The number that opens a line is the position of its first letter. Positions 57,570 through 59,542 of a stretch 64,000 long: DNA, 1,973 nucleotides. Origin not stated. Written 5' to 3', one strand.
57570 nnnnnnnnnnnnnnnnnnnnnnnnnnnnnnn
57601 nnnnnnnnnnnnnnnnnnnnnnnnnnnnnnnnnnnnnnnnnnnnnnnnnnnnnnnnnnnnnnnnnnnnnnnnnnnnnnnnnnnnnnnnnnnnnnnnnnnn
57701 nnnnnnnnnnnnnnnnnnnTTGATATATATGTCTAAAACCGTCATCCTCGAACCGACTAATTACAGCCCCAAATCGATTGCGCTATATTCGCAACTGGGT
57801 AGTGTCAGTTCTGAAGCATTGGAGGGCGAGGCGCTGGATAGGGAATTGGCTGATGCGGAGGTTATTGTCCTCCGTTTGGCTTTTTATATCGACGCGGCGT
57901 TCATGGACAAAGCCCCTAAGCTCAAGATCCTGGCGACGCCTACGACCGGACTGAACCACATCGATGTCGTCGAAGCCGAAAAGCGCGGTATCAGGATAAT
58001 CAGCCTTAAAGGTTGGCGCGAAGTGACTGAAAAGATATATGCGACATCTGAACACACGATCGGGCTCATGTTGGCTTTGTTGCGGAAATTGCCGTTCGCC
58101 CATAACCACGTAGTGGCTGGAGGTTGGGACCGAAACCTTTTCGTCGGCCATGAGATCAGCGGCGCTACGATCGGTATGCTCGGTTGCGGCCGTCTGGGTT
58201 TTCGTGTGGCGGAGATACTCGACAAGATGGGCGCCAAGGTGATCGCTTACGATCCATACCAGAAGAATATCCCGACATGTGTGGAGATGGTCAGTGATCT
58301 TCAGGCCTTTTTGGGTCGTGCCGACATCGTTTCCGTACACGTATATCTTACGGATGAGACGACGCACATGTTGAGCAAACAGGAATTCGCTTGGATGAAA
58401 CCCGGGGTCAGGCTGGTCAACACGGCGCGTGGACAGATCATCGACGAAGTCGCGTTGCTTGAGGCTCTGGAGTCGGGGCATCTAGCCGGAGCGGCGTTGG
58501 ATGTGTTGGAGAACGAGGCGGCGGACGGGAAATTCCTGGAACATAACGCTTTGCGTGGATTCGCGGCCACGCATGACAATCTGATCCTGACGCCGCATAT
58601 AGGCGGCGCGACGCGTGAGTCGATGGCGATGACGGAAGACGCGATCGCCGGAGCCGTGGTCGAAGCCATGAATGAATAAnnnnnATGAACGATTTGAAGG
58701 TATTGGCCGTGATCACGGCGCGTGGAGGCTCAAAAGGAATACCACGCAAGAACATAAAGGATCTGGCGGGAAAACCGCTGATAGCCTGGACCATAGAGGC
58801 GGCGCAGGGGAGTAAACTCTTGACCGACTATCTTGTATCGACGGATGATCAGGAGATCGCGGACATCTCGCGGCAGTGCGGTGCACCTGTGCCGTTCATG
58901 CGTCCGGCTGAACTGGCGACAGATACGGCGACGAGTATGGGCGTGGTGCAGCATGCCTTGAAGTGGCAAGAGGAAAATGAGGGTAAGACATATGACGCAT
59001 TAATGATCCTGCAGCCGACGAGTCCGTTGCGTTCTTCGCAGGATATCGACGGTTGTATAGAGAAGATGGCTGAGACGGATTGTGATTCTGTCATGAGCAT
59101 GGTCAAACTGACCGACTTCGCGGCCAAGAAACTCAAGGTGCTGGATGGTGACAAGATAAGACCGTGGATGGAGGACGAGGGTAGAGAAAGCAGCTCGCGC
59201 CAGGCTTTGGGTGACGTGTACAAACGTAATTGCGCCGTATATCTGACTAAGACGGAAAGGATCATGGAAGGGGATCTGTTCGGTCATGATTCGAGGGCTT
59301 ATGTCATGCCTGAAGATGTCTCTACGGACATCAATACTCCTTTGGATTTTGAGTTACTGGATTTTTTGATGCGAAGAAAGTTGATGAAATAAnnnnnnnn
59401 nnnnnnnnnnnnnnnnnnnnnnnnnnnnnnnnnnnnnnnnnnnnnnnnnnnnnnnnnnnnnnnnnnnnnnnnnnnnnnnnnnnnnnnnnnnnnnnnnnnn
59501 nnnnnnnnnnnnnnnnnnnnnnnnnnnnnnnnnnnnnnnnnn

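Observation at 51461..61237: CMP-nonulosonic acid module with an adjacent AsnB-like amidotransferase, possibly an amidated/acetamidino sialic-like sugar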

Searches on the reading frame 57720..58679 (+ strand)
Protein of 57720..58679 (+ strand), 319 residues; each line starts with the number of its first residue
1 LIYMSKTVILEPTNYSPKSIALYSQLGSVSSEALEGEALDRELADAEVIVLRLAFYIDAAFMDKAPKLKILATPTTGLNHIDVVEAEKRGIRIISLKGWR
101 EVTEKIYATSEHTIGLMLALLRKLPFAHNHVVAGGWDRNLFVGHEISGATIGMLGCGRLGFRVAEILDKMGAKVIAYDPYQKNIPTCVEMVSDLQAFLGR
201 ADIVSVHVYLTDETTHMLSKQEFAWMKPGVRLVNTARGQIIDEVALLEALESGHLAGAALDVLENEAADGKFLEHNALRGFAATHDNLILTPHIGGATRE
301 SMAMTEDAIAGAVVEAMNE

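Call 4: search_protein_families(library=pfam, proteins=[window:57720-58679:+])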
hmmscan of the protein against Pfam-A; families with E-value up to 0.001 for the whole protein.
window:57720-58679:+ (319 aa): 2 families
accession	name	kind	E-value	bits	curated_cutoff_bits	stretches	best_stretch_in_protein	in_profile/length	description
PF02826.25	2-Hacid_dh_C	-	7.2e-54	182.3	25.1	1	114-295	1-178/178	D-isomer specific 2-hydroxyacid dehydrogenase, NAD binding domain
PF00389.36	2-Hacid_dh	-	4e-13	49.6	24.6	1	18-317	10-124/134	D-isomer specific 2-hydroxyacid dehydrogenase, catalytic domain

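Call 5: search_protein_families(library=ncbifam, proteins=[window:57720-58679:+])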
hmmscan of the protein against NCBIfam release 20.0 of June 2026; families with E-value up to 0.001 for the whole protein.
window:57720-58679:+ (319 aa): 22 families
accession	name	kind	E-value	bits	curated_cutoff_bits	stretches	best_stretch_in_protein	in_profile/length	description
TIGR01327.1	PGDH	equivalog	2.5e-67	227.8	454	1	30-317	25-301/525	phosphoglycerate dehydrogenase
NF008759.0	PRK11790.1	equivalog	7.4e-52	176.4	404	1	29-315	38-315/410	phosphoglycerate dehydrogenase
NF009714.1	PRK13243.1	equivalog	7.9e-48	163.5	455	1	43-305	43-301/332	glyoxylate reductase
NF005069.0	PRK06487.1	equivalog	1.3e-47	162.4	448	1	41-302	44-296/320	2-hydroxyacid dehydrogenase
NF005387.0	PRK06932.1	equivalog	2.9e-43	148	492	1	40-304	40-297/314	2-hydroxyacid dehydrogenase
NF006263.0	PRK08410.1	equivalog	8e-42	143.7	389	1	6-309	2-299/311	D-2-hydroxyacid dehydrogenase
NF005750.0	PRK07574.1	equivalog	1.8e-38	132.6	329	1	31-303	76-343/386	NAD-dependent formate dehydrogenase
NF000492.1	vanH_gen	exception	6.2e-38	130.6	540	1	68-302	67-296/312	D-lactate dehydrogenase VanH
NF011938.0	PRK15409.1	equivalog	9.3e-31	107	492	1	42-310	42-303/324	glyoxylate/hydroxypyruvate reductase GhrB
NF000151.1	vanH-Ac1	exception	1.1e-29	103.9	750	1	70-267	105-292/351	D-lactate dehydrogenase VanH-Ac1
NF041369.1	Dhydh_Halo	equivalog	1.5e-29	103.2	400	1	73-310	61-288/305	D-2-hydroxyacid dehydrogenase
NF000128.1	vanH-Sc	exception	2.2e-29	102.7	650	1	70-267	89-276/337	D-lactate dehydrogenase VanH-Sc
NF000004.1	vanH-D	exception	2.2e-29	102.6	550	1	67-268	72-263/323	D-lactate dehydrogenase VanH-D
NF001309.0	PRK00257.1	equivalog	2.6e-29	102.3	434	1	143-274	111-246/379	4-phosphoerythronate dehydrogenase PdxB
NF006374.0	PRK08605.1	subfamily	7.7e-29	100.8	356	1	110-310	107-316/332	D-lactate dehydrogenase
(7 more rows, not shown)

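Call 33: search_solved_structures(query=window:57729-58679:+)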
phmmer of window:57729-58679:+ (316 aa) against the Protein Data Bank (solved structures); distinct sequences matched with E-value up to 0.001: 164 (the best 60 are shown).
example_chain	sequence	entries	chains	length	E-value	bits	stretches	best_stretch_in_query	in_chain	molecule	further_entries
1wwk_A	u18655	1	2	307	7.4e-46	160.2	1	32-311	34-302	phosphoglycerate dehydrogenase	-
8i5z_A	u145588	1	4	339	3.7e-44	154.6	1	65-307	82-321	D-isomer specific 2-hydroxyacid dehydrogenase NAD-binding protein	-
3ddn_A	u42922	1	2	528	5.3e-44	154.1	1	12-303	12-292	D-3-phosphoglycerate dehydrogenase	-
1ygy_A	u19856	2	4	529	5.3e-44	154.1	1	12-303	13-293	D-3-phosphoglycerate dehydrogenase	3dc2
6plf_A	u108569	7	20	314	1.3e-43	152.9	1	24-311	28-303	D-3-phosphoglycerate dehydrogenase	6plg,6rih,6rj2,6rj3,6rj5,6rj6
7dkm_A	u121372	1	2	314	1.3e-43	152.8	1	24-311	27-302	D-3-phosphoglycerate dehydrogenase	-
7ewh_A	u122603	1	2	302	1.3e-43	152.8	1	23-309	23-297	D-3-phosphoglycerate dehydrogenase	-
6cwa_A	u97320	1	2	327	1.5e-43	152.6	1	23-311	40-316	D-3-phosphoglycerate dehydrogenase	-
7cvp_A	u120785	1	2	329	1.5e-43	152.6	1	24-311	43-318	D-3-phosphoglycerate dehydrogenase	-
5n6c_A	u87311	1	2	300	1.6e-43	152.5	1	23-308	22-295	D-3-phosphoglycerate dehydrogenase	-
2g76_A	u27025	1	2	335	1.6e-43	152.5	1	23-311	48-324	D-3-phosphoglycerate dehydrogenase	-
9jcm_A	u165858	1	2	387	2.7e-38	135.3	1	14-314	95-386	D-3-phosphoglycerate dehydrogenase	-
27ws_A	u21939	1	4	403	8.9e-38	133.6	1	28-301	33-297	D-3-phosphoglycerate dehydrogenase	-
8wph_A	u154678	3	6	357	9.2e-38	133.6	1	37-301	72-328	McyI-NAD | McyI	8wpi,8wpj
9jcn_A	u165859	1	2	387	2e-37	132.5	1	14-314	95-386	D-3-phosphoglycerate dehydrogenase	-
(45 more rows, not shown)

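Call 78: search_protein_representatives(protein=window:57729-58679:+)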
Query: 316 residues. Proteins with E-value up to 0.001 (for the whole library): 52497; up to 1e-10: 26765; up to 1e-30: 2967. The best 150 are listed.
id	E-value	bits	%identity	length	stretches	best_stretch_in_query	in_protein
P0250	1.2e-103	363.0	60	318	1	1-314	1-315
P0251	4.0e-79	282.5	52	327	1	5-313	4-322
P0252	5.1e-74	265.8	45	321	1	6-307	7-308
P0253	6.6e-73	262.1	46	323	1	7-308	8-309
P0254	2.2e-72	260.4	47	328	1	5-309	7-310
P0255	3.3e-71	256.6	45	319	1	3-311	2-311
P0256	3.5e-70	253.2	49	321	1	28-312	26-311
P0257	1.2e-69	251.4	42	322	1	3-313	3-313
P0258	3.4e-69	250.0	45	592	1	3-312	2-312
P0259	4.2e-69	249.7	42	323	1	3-308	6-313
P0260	3.7e-68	246.6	43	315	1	6-307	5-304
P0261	1.9e-67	244.3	45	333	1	4-314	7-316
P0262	6.1e-67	242.6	44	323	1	4-311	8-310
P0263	1.7e-66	241.1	44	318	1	5-316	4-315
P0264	2.2e-66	240.8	42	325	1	4-312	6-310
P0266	6.6e-66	239.2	44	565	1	4-310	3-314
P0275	2.8e-64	233.8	48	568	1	34-307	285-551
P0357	2.7e-56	207.6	44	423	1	45-311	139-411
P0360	3.9e-56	207.1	39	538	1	5-309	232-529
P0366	1.5e-55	205.2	38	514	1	14-309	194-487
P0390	2.0e-54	201.5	42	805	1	34-312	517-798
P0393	2.6e-54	201.1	35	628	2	65-299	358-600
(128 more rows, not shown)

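Call 79: search_protein_families(library=pfam, proteins=[P0258, P0266, P0275, P0360, P0366, P0390, P0357, P0393], max_evalue=0.00001)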
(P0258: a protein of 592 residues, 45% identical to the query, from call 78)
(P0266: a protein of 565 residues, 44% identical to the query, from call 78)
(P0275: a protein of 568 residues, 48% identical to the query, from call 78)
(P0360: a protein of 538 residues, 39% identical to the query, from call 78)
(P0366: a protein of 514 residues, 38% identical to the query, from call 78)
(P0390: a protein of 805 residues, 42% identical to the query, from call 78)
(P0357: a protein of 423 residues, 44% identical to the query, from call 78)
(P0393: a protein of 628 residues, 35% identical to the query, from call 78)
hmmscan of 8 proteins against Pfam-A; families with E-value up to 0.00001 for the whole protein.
P0258 (592 aa): 9 families
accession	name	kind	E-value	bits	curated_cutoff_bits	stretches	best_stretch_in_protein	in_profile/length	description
PF02826.25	2-Hacid_dh_C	-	1.5e-50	171.5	25.1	1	112-292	2-178/178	D-isomer specific 2-hydroxyacid dehydrogenase, NAD binding domain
PF08241.18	Methyltransf_11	-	4.9e-24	85.2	21.2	1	386-481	1-94/95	Methyltransferase domain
PF13649.12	Methyltransf_25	-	9.7e-22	77.9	27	1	386-478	2-97/97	Methyltransferase domain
PF13847.12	Methyltransf_31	-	4.7e-16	59.2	27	1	385-484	7-111/145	Methyltransferase domain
PF01209.24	Ubie_methyltran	-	1.5e-14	54.4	20.1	1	376-500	42-168/233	ubiE/COQ5 methyltransferase family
PF08242.18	Methyltransf_12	-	3.6e-14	53.7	30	1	386-479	1-97/98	Methyltransferase domain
PF00389.36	2-Hacid_dh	-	1.8e-12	47.5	24.6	1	3-315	1-125/134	D-isomer specific 2-hydroxyacid dehydrogenase, catalytic domain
PF13489.12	Methyltransf_23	-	2e-12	47.6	27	1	371-481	24-115/164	Methyltransferase domain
PF05175.20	MTS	-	1.2e-06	28.8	23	1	385-494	35-150/170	Methyltransferase small domain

P0266 (565 aa): 3 families
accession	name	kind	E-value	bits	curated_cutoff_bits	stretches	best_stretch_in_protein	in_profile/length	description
PF02826.25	2-Hacid_dh_C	-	2.3e-53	180.7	25.1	1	113-296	1-178/178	D-isomer specific 2-hydroxyacid dehydrogenase, NAD binding domain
PF02348.25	CTP_transf_3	-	8.4e-25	88.3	22.6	1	326-509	2-171/217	Cytidylyltransferase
PF00389.36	2-Hacid_dh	-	2.4e-11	43.9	24.6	1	30-322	26-128/134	D-isomer specific 2-hydroxyacid dehydrogenase, catalytic domain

P0275 (568 aa): 3 families
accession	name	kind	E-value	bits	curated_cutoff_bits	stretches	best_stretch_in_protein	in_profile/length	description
PF02826.25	2-Hacid_dh_C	-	4e-48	163.6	25.1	1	362-536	1-178/178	D-isomer specific 2-hydroxyacid dehydrogenase, NAD binding domain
PF02348.25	CTP_transf_3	-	2.9e-22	80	22.6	1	6-136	2-126/217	Cytidylyltransferase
PF00389.36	2-Hacid_dh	-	4.2e-14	52.8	24.6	1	280-557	26-123/134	D-isomer specific 2-hydroxyacid dehydrogenase, catalytic domain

P0360 (538 aa): 3 families
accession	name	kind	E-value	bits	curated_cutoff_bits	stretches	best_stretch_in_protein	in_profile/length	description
PF02826.25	2-Hacid_dh_C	-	2.2e-38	131.9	25.1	1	336-512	1-178/178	D-isomer specific 2-hydroxyacid dehydrogenase, NAD binding domain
PF02348.25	CTP_transf_3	-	8.2e-17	62.2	22.6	1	5-192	2-168/217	Cytidylyltransferase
PF00389.36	2-Hacid_dh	-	1.2e-08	35.1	24.6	1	256-536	25-126/134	D-isomer specific 2-hydroxyacid dehydrogenase, catalytic domain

P0366 (514 aa): 4 families
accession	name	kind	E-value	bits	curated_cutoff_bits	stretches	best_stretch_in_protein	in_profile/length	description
PF02826.25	2-Hacid_dh_C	-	1.2e-52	178.3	25.1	1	291-470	1-178/178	D-isomer specific 2-hydroxyacid dehydrogenase, NAD binding domain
PF02348.25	CTP_transf_3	-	3.4e-17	63.4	22.6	1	3-72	1-70/217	Cytidylyltransferase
PF00389.36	2-Hacid_dh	-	2.2e-09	37.5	24.6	1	210-496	27-128/134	D-isomer specific 2-hydroxyacid dehydrogenase, catalytic domain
PF12804.13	NTP_transf_3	-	7.8e-08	33.1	27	1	5-134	2-127/160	MobA-like NTP transferase domain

P0390 (805 aa): 4 families
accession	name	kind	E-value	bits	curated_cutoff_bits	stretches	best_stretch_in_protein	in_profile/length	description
PF02826.25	2-Hacid_dh_C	-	1.3e-51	174.9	25.1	1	597-778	2-178/178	D-isomer specific 2-hydroxyacid dehydrogenase, NAD binding domain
PF03721.20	UDPG_MGDP_dh_N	-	6e-23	81.8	27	1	29-202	5-183/187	UDP-glucose/GDP-mannose dehydrogenase family, NAD binding domain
PF00984.24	UDPG_MGDP_dh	-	6.2e-13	49.1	25.4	1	220-307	1-89/94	UDP-glucose/GDP-mannose dehydrogenase family, central domain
PF03720.21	UDPG_MGDP_dh_C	-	3.9e-10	40.5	30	1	338-436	1-100/103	UDP-glucose/GDP-mannose dehydrogenase family, UDP binding domain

P0357 (423 aa): 2 families
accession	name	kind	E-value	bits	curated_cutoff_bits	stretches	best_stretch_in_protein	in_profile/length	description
PF02826.25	2-Hacid_dh_C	-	2.1e-49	167.7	25.1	1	205-392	1-178/178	D-isomer specific 2-hydroxyacid dehydrogenase, NAD binding domain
PF00389.36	2-Hacid_dh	-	1.8e-11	44.3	24.6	1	100-295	10-103/134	D-isomer specific 2-hydroxyacid dehydrogenase, catalytic domain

P0393 (628 aa): 5 families
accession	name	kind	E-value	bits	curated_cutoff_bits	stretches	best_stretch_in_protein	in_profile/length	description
PF02826.25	2-Hacid_dh_C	-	1.8e-102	340.6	25.1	2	399-593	1-178/178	D-isomer specific 2-hydroxyacid dehydrogenase, NAD binding domain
PF00389.36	2-Hacid_dh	-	4.2e-31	107.8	24.6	1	324-625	30-134/134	D-isomer specific 2-hydroxyacid dehydrogenase, catalytic domain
PF03446.21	NAD_binding_2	-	2.5e-09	37.8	21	0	50-161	1-117/161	NAD binding domain of 6-phosphogluconate dehydrogenase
PF07991.19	KARI_N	-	5.2e-07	29.8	20.6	0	46-133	2-91/165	Acetohydroxy acid isomeroreductase, NADPH-binding domain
PF22660.2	RS_preATP-grasp-like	-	7.9e-07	29.8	27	0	49-105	2-66/98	Ribonucleotide synthetase preATP-grasp domain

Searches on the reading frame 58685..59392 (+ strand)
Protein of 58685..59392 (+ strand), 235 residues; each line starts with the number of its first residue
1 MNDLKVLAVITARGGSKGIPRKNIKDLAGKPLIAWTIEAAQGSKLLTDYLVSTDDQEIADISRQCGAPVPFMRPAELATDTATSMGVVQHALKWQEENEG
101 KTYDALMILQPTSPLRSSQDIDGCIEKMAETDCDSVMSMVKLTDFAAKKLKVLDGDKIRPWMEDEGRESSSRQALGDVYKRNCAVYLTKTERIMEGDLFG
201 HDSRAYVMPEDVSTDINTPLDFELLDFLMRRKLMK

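Call 4: search_protein_families(library=pfam, proteins=[window:58685-59392:+])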
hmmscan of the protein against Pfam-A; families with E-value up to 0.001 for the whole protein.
window:58685-59392:+ (235 aa): 1 family
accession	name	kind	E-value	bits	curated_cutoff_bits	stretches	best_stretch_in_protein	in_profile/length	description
PF02348.25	CTP_transf_3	-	1.2e-23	84.5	22.6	1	8-151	2-142/217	Cytidylyltransferase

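Call 5: search_protein_families(library=ncbifam, proteins=[window:58685-59392:+])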
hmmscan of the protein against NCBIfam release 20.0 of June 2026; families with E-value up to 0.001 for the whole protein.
window:58685-59392:+ (235 aa): 6 families
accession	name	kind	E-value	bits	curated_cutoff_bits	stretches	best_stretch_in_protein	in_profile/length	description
TIGR03584.1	PseF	equivalog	2.8e-48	164.5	205.7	1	7-228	1-219/222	pseudaminic acid cytidylyltransferase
NF003952.0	PRK05450.1-5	subfamily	3.8e-15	55.7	193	1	5-143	2-131/250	3-deoxy-manno-octulosonate cytidylyltransferase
NF009905.0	PRK13368.1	subfamily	4.3e-13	49.2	255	1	5-140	2-126/243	3-deoxy-manno-octulosonate cytidylyltransferase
NF003950.0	PRK05450.1-3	subfamily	1.3e-11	44.4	234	1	5-142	2-132/248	3-deoxy-manno-octulosonate cytidylyltransferase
NF003948.0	PRK05450.1-1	equivalog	4e-08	32.8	281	1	2-144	2-136/248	3-deoxy-manno-octulosonate cytidylyltransferase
TIGR00466.1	kdsB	equivalog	3.3e-06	26.7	155.2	1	7-88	4-83/241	3-deoxy-manno-octulosonate cytidylyltransferase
